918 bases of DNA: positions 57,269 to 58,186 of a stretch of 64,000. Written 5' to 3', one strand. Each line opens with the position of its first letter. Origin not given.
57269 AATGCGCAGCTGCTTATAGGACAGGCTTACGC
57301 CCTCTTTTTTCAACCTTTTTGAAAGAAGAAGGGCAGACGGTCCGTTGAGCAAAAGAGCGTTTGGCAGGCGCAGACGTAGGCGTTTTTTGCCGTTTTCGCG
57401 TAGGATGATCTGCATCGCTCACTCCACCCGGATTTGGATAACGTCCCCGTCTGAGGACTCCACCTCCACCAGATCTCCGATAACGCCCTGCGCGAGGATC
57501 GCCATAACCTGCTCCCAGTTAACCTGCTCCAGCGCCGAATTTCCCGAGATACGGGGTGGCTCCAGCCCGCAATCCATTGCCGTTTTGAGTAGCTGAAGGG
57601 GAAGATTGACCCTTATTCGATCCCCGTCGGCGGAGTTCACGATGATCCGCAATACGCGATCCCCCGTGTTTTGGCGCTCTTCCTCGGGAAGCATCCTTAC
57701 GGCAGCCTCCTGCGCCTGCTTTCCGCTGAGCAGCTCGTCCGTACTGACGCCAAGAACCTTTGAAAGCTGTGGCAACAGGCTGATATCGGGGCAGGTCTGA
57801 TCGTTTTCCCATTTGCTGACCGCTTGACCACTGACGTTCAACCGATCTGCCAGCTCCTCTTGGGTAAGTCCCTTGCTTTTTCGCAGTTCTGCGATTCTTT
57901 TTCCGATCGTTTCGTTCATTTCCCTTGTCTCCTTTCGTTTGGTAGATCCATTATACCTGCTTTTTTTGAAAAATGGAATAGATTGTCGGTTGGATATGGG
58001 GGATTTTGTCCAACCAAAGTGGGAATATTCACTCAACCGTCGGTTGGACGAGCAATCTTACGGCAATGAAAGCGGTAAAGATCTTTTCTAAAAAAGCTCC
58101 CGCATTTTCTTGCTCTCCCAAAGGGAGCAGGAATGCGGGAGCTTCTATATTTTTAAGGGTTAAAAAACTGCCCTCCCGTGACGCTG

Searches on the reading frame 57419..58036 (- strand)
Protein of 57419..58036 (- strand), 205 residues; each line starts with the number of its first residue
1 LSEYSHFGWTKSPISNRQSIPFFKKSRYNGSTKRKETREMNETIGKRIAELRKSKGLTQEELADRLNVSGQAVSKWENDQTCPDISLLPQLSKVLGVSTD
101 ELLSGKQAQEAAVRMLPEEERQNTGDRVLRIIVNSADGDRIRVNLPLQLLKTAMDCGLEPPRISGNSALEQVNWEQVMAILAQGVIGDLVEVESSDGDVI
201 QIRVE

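Call 5: search_protein_families(library=pfam, proteins=[window:57419-58036:-], max_evalue=0.01)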
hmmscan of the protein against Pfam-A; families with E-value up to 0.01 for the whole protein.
window:57419-58036:- (205 aa): 12 families
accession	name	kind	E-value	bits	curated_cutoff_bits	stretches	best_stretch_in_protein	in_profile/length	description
PF01381.28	HTH_3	-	9.8e-19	67.6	23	1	48-102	1-55/55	Helix-turn-helix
PF12844.13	HTH_19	-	1.1e-12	48.1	30.2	1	45-107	1-63/64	Helix-turn-helix domain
PF13560.12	HTH_31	-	3.5e-11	43.7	27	1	44-102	2-61/64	Helix-turn-helix domain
PF07022.19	Phage_CI_repr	-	3.6e-05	24.5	22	1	58-106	13-61/65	Bacteriophage CI repressor helix-turn-helix domain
PF13443.12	HTH_26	-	0.00012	22.6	22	1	47-104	1-59/63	Cro/C1-type HTH DNA-binding domain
PF08279.18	HTH_11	-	0.00019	21.7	25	1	49-75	7-34/55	HTH domain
PF04545.22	Sigma70_r4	-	0.00043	20.2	24.1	1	50-77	14-41/50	Sigma-70, region 4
PF13744.12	HTH_37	-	0.00067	19.9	27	1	32-79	7-54/80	Helix-turn-helix domain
PF12802.13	MarR_2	-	0.00069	20.2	27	1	50-75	13-39/61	MarR family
PF13384.12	HTH_23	-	0.0013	19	24.6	0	48-76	10-37/50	Homeodomain-like domain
PF13412.12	HTH_24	-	0.0015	18.5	21.9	1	49-74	10-35/48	Winged helix-turn-helix DNA-binding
PF13413.12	HTH_25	-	0.0094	16.2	24.6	0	49-80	3-34/62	Helix-turn-helix domain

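Call 6: search_protein_families(library=padloc, proteins=[window:57419-58036:-], max_evalue=0.01)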
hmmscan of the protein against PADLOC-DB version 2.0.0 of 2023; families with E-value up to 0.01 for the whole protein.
window:57419-58036:- (205 aa): 22 families
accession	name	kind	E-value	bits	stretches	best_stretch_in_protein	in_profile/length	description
PDLC03954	RmrA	-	1.3e-13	48.6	1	37-110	4-77/380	-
PDLC02926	HTH_VI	-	3.5e-12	44.4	1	44-132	2-88/92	-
PDLC03951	RmrA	-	1.1e-11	42.4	1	45-107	10-72/400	-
PDLC04775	PDC-M69A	-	1.3e-11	43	1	41-121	5-87/113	-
PDLC03952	RmrA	-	2.7e-11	41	1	34-96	13-75/395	-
PDLC03945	RmrA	-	5.6e-11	40.2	1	44-108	3-67/394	-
PDLC04142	capH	-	1.3e-10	40.2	1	40-115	3-75/103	capH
PDLC03947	RmrA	-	9.4e-10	35.8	1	35-99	3-67/383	-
PDLC03944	RmrA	-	1.8e-09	35.1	1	42-97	5-60/384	-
PDLC03955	RmrA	-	4.1e-08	30.8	1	46-111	23-88/371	-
PDLC03956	RmrA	-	7.4e-08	29.8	1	43-110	8-76/399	-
PDLC03949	RmrA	-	1.3e-07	28.8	1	46-100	5-59/363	-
PDLC03948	RmrA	-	3.6e-07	27.4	1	44-104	9-69/397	-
PDLC04760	PDC-M64C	-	9.5e-07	27.1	1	32-97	15-80/93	-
PDLC03665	Control_protein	-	3.2e-05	22.1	1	44-107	9-73/77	control protein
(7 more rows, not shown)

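Call 7: search_protein_families(library=ncbifam, proteins=[window:57419-58036:-], max_evalue=0.01)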
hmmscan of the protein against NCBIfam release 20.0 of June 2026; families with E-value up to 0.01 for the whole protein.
window:57419-58036:- (205 aa): 21 families
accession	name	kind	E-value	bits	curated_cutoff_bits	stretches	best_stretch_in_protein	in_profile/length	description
NF041951.1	phage_RstR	subfamily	4.5e-16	59.1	80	1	44-118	3-86/108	RstR family transcriptional repressor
NF007257.0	PRK09706.1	subfamily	2.4e-12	46.8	101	1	41-112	3-74/135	transcriptional repressor DicA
NF052239.1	antitox_spr1629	equivalog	2.3e-10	40.1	335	1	44-106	3-65/377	spr1629 family repressor/antitoxin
NF007408.0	PRK09943.1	equivalog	5.2e-10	39.2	211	1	42-125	6-89/185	HTH-type transcriptional regulator PuuR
TIGR00270.2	TIGR00270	equivalog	2e-09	37.5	110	1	32-103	63-135/159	multiprotein bridging factor aMBF1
NF006015.0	PRK08154.1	subfamily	2.2e-09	36.9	204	1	30-123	17-110/314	anaerobic benzoate catabolism transcriptional regulator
TIGR03830.1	CxxCG_CxxCG_HTH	subfamily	3e-09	36.7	61.8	1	36-87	58-109/127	type II TA system antitoxin MqsA family protein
TIGR03070.1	couple_hipB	subfamily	3.3e-09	36.5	71.65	1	43-97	2-56/58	type II toxin-antitoxin system Y4mF family antitoxin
NF047948.1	male_kill_WMK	equivalog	7.5e-09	35.4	300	1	35-112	154-231/300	WO male-killing family protein Wmk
NF041575.1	antitoxPezA_Strep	equivalog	9.3e-05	22.4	290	1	44-99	2-57/158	type II toxin-antitoxin system antitoxin PezA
NF047542.1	telomere_Tap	equivalog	9.3e-05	21.3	600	1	50-99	24-73/695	telomere-associated protein Tap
NF038139.1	Reg_Aceta_RamB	equivalog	9.8e-05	21.2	700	1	44-100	3-59/465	acetate metabolism transcriptional regulator RamB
NF003162.0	PRK04140.1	equivalog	0.00022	20.4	263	1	45-99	128-182/317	transcriptional regulator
NF040522.1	VC1465_fam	subfamily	0.00094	19.2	70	1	50-80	3-33/111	VC1465 family Xer recombination activation factor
NF007481.0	PRK10072.1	equivalog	0.0016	18.9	110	1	37-86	27-76/96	HTH-type transcriptional regulator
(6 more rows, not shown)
